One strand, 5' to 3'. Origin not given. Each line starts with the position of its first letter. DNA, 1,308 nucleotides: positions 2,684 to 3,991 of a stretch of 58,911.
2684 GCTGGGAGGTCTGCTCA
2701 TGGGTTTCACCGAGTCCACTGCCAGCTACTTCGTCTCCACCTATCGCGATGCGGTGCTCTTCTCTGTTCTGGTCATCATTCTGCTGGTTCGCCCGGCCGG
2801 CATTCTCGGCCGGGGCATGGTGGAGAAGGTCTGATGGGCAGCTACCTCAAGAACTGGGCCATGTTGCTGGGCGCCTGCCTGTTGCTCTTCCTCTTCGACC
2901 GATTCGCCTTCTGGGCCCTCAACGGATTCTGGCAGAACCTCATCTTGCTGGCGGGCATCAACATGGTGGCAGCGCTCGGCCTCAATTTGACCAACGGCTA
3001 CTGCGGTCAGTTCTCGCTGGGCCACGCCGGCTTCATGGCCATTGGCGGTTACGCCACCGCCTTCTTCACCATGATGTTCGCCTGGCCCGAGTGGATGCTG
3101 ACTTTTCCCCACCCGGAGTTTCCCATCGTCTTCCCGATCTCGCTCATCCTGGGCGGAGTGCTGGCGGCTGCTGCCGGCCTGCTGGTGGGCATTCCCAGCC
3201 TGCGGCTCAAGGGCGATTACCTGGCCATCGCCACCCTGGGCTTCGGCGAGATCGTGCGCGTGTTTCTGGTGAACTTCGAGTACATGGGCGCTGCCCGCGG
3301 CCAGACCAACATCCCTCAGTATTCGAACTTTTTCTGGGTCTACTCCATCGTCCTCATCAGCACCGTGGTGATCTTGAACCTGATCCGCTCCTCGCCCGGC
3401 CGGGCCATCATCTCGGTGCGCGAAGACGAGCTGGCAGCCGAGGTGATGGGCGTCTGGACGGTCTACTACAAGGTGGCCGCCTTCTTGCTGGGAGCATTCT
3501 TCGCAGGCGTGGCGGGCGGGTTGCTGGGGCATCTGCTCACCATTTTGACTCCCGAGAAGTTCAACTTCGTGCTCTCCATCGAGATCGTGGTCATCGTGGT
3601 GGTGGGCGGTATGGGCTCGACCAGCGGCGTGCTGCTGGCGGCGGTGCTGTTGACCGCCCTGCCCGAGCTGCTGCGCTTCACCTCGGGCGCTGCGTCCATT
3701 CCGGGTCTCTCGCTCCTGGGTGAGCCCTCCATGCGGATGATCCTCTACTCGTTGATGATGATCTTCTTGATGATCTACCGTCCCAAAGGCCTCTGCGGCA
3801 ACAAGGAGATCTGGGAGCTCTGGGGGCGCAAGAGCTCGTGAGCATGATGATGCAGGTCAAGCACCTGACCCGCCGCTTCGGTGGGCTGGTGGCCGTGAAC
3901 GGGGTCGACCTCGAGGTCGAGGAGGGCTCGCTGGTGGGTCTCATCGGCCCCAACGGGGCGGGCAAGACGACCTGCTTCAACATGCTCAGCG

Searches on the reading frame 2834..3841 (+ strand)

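Call 22: search_protein_families(library=pfam, proteins=[window:2834-3841:+], max_evalue=0.001)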
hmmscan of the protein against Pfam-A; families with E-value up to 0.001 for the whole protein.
window:2834-3841:+ (335 aa): 1 family
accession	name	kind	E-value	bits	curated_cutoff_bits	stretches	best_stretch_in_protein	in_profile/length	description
PF02653.21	BPD_transp_2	-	7.7e-41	140.4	26.8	1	35-313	4-269/269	Branched-chain amino acid transport system / permease component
